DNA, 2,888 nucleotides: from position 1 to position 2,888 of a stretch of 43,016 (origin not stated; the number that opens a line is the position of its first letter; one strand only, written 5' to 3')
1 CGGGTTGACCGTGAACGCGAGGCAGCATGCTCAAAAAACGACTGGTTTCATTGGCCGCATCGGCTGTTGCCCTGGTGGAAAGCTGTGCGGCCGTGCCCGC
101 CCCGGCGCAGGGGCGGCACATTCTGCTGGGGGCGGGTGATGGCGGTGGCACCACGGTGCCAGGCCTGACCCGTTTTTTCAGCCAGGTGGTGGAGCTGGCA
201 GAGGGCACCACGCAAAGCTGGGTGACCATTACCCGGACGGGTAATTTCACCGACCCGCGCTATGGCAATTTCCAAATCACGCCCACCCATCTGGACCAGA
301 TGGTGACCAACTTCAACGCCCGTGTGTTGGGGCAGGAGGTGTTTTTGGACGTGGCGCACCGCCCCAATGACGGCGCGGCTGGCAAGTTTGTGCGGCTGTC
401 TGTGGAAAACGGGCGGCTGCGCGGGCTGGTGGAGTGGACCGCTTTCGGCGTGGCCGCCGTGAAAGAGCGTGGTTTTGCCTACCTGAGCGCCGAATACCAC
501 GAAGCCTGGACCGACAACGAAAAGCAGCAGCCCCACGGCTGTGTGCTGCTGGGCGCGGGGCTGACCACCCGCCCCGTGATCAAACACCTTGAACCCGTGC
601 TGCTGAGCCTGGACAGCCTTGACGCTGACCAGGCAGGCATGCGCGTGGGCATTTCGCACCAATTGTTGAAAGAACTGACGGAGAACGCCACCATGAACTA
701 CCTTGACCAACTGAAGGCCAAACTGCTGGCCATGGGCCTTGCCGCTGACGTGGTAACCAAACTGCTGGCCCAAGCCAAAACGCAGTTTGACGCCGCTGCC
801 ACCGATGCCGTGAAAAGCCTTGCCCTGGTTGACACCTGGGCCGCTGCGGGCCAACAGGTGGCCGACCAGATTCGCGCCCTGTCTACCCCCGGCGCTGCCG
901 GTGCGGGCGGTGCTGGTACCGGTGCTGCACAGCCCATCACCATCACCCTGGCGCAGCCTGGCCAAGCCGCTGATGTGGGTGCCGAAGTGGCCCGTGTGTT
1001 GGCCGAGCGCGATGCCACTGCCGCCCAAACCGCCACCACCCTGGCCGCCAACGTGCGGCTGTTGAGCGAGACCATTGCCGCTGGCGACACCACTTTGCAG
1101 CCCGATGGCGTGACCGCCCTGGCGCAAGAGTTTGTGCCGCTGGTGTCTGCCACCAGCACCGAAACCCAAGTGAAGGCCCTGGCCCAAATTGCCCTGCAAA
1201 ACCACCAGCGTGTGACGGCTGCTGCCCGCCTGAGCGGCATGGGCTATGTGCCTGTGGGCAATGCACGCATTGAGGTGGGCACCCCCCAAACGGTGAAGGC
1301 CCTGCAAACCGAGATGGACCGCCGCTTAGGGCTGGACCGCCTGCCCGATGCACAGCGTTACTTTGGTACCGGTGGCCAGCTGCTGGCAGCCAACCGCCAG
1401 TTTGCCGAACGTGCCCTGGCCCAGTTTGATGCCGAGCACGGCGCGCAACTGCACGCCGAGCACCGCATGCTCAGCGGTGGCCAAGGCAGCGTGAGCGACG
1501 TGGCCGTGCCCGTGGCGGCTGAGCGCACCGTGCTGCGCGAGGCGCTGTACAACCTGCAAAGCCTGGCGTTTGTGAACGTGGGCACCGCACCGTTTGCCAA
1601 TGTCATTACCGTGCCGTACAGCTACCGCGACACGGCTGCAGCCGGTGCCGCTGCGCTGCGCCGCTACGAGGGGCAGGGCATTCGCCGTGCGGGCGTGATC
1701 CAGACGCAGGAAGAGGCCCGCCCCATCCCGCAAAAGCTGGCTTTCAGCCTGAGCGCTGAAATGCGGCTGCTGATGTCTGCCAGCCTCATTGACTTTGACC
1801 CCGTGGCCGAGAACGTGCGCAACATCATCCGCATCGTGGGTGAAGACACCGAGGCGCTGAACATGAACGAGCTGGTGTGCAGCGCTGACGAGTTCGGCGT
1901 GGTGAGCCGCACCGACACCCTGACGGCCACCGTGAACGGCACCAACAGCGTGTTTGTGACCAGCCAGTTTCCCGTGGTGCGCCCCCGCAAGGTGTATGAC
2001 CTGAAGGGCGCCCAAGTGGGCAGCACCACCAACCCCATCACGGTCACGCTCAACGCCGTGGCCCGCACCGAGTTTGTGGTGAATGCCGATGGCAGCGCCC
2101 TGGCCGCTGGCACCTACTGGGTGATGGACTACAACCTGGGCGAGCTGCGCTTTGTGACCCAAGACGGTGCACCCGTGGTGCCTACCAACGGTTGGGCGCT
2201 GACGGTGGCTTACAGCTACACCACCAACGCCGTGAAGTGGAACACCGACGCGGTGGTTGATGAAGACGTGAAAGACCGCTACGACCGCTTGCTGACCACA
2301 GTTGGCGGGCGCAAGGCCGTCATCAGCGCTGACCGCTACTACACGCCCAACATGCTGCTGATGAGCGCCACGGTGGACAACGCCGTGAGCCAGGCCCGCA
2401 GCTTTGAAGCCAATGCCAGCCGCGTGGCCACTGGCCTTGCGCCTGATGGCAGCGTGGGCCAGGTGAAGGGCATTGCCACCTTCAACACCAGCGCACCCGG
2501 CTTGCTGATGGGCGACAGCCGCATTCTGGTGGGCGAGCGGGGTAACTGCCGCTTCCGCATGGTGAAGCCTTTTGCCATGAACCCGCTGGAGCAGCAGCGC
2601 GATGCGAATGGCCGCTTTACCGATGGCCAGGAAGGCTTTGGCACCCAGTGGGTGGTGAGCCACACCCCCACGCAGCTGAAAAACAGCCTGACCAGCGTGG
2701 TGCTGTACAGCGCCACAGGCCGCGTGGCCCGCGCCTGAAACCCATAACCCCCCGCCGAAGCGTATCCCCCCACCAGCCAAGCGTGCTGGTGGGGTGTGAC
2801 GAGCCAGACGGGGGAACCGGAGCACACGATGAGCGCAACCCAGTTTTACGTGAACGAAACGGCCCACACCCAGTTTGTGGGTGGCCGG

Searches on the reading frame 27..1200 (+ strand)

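Call 71: find_related_loci(query=window:27-1200:+, collection=viral_contigs, flank=8000)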
Query window:27-1200:+ (391 aa) in viral_contigs; peptide patterns used: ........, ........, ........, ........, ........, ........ (x = any residue, [..] = any of these).
22 stretches matched a pattern; 4 encode a relative of the query (tblastn E <= 1e-3); 4 distinct loci.
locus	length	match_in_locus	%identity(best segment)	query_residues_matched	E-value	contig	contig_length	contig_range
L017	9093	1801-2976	92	1-391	0e+0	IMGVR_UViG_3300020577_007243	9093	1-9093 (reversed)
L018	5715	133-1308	91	1-391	0e+0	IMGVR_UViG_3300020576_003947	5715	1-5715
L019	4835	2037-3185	76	1-391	0e+0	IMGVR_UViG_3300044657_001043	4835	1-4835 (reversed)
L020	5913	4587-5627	54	30-391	5e-115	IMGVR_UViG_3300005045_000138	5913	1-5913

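Call 94: search_protein_families(library=padloc, proteins=[L020:1096-2241:-], max_evalue=0.01)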
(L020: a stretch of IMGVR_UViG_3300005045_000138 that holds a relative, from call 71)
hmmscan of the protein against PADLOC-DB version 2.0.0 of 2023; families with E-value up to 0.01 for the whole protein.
L020:1096-2241:- (381 aa): 0 families

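Call 96: search_protein_families(library=pfam, proteins=[L020:1096-2241:-, L017:107-862:+], max_evalue=0.01)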
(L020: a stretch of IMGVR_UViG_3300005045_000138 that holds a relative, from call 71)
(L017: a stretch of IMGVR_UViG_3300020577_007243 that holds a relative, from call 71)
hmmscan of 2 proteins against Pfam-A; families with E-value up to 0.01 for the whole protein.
L020:1096-2241:- (381 aa): 2 families
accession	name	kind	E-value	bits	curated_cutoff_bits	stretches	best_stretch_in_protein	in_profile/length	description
PF04313.20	HSDR_N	-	5e-16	59.6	25.1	2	60-126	123-197/198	Type I restriction enzyme R protein N terminus (HSDR_N)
PF13588.12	HSDR_N_2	-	3.9e-09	37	25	1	24-120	2-95/110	Type I restriction enzyme R protein N terminus (HSDR_N)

L017:107-862:+ (251 aa): 1 family
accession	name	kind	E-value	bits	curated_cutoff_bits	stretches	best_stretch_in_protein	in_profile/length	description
PF01507.26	PAPS_reduct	-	0.0022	18.4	22.5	0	27-182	3-154/175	Phosphoadenosine phosphosulfate reductase domain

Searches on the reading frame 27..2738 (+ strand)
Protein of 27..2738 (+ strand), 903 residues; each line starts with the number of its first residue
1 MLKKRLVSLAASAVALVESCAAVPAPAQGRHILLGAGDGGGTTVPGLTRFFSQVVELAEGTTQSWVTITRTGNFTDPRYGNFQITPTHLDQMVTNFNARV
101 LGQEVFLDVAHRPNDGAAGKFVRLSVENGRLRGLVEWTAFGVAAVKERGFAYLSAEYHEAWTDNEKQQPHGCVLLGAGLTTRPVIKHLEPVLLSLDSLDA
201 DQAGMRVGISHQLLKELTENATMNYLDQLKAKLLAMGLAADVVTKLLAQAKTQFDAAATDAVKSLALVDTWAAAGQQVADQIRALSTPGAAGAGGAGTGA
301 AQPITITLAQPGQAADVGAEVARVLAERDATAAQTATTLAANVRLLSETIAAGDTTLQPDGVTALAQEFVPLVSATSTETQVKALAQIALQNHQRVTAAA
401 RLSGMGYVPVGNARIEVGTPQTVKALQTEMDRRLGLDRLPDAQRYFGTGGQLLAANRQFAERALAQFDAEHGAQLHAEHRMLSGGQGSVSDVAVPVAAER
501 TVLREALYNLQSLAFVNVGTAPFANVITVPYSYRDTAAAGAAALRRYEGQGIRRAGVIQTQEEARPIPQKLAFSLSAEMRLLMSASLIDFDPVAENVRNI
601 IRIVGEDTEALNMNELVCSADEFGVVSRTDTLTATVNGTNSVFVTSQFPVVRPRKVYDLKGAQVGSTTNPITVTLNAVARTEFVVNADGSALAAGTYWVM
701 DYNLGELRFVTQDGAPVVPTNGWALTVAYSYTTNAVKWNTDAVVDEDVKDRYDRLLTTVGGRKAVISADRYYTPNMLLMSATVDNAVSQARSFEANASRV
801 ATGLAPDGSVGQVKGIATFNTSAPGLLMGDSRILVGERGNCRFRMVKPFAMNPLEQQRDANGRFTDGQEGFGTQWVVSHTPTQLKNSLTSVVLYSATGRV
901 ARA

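Call 7: search_protein_families(library=pfam, proteins=[window:27-2738:+], max_evalue=0.1)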
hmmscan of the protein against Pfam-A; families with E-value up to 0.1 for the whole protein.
window:27-2738:+ (903 aa): 0 families

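Call 8: search_protein_families(library=phrogs, proteins=[window:27-2738:+], max_evalue=0.1)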
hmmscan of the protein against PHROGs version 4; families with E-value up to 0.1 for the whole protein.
window:27-2738:+ (903 aa): 4 families
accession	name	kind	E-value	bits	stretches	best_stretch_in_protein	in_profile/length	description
phrog_328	-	head and packaging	3.1e-09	37.9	1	54-340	13-289/339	head maturation protease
phrog_32941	-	unknown function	0.00046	20.3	1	118-193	156-231/450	-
phrog_36520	-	unknown function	0.023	16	1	303-332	27-56/72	-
phrog_29679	-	unknown function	0.044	14.7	0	31-63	22-53/70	-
